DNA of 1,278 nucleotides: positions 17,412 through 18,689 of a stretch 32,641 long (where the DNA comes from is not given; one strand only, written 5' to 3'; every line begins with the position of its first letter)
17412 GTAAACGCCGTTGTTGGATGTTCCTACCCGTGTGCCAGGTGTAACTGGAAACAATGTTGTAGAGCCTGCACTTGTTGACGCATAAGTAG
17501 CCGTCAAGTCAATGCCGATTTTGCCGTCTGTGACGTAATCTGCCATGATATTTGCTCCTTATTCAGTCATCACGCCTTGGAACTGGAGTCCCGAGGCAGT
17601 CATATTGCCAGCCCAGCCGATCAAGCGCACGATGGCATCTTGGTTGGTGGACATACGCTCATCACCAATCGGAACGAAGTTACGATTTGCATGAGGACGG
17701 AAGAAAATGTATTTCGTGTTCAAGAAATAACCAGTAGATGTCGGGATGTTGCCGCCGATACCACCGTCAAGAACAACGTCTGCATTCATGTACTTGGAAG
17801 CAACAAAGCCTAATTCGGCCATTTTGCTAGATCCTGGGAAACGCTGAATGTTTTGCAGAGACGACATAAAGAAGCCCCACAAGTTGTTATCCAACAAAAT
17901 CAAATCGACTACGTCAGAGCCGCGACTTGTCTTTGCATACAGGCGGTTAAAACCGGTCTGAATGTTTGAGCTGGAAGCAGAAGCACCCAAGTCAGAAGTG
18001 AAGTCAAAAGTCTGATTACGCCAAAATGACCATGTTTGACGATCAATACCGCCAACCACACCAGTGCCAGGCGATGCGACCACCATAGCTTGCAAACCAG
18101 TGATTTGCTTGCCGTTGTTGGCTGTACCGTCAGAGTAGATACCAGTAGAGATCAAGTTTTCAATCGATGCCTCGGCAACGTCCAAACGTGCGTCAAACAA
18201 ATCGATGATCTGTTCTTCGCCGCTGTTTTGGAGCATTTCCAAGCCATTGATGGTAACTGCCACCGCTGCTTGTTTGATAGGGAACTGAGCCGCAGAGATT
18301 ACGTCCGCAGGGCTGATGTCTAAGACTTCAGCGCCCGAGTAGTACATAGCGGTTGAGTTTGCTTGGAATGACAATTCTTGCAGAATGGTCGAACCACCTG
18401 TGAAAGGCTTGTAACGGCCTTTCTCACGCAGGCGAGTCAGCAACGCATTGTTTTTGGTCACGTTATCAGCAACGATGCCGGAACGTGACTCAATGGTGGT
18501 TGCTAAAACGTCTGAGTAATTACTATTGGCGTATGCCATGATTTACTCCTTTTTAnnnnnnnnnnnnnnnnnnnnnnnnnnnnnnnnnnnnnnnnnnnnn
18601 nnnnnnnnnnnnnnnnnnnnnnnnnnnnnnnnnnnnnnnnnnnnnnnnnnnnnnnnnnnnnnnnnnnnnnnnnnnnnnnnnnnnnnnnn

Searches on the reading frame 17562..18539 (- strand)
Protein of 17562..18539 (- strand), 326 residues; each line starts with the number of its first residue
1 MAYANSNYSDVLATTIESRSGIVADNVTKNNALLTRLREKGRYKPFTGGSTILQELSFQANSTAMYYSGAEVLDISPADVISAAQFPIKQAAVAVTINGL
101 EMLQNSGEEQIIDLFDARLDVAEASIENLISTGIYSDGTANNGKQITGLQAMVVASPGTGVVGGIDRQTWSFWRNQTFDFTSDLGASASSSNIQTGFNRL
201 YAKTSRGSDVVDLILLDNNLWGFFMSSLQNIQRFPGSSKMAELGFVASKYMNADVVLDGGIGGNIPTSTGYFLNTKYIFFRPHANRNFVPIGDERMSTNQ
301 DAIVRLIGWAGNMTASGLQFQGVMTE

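Call 16: search_protein_families(library=phrogs, proteins=[window:17562-18539:-], max_evalue=0.00001)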
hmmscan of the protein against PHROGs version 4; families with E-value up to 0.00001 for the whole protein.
window:17562-18539:- (326 aa): 1 family
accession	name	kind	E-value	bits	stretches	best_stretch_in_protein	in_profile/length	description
phrog_9953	-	head and packaging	1.7e-104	350.8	1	4-326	5-328/329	major head protein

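Call 18: search_dna_similar(query=window:17562-18539:-, collection=phages, mode=protein, max_rows=25, max_evalue=1e-10)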
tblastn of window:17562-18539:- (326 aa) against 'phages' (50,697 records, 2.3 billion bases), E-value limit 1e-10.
Records with a match: 52; places in all: 52; records where one place covers at least 80% of the query: 52.
Best place of each record, by identity: <60% 52.
By first word of the organism name: Brucella 41; Myxococcus 3; Bacteriophage 2; Stenotrophomonas 1; Bradyrhizobium 1; Ruegeria 1; Rhizobium 1; Microcystis 1; Caudoviricetes 1.
By host as written in the record: Brucella abortus S19 14; Brucella sp. 6; Brucella abortus 141 5; Brucella abortus 4; - 3; Myxococcus xanthus strain DK883 2; Brucella melitensis 16M 2; Brucella abortus 544 2; and 13 more.
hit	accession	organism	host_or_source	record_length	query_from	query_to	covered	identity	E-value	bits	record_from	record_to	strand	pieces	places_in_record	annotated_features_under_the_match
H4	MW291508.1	Stenotrophomonas phage BUCT555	Stenotrophomonas maltophilia 1207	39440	2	324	99%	56.8%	9e-105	341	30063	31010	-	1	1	major capsid protein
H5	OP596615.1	Bradyrhizobium phage ppBjS10J-1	Bradyrhizobium japonicum S10J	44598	4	325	99%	52.8%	8e-103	336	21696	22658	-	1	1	major capsid protein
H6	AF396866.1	Myxococcus phage Mx8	Myxococcus xanthus strain DK883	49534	7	324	98%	50.8%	3e-93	308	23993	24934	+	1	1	major virion structural protein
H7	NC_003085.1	Myxococcus phage Mx8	Myxococcus xanthus strain DK883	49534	7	324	98%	50.8%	3e-93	308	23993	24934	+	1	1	major head protein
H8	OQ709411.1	Myxococcus phage Mx9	Myxococcus xanthus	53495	7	324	98%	50.8%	7e-92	304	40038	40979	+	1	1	putative major capsid protein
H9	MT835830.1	Bacteriophage sp.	human fecal samples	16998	4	326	99%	44.3%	8e-80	270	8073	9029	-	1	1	record has no annotation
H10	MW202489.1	Bacteriophage sp.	Manatee Spring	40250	1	324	99%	39.8%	4e-53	193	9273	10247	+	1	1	major virion structural protein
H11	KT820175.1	Ruegeria phage 45A6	Ruegeria mobilis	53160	4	326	99%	35.1%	8e-37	145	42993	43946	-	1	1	hypothetical protein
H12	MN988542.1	Rhizobium phage RHph_I3_18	Rhizobium phaseoli I3_18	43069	7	320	96%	34.9%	4e-43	164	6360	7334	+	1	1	hypothetical protein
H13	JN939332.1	Brucella phage Pr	Brucella melitensis 16M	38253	5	313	95%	29.5%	6e-32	131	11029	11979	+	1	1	major head protein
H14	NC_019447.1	Brucella phage Pr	Brucella melitensis 16M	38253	5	313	95%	29.5%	6e-32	131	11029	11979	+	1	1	major head protein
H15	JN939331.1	Brucella phage Tb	Brucella abortus 544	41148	5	313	95%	29.5%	6e-32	131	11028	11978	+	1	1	major head protein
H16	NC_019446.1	Brucella phage Tb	Brucella abortus 544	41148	5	313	95%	29.5%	6e-32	131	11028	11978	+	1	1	major head protein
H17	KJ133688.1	Brucella phage 02_19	Brucella abortus S19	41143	5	313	95%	29.5%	8e-32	131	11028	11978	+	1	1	major head protein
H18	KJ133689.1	Brucella phage 02_141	Brucella abortus 141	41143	5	313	95%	29.5%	8e-32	131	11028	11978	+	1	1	major head protein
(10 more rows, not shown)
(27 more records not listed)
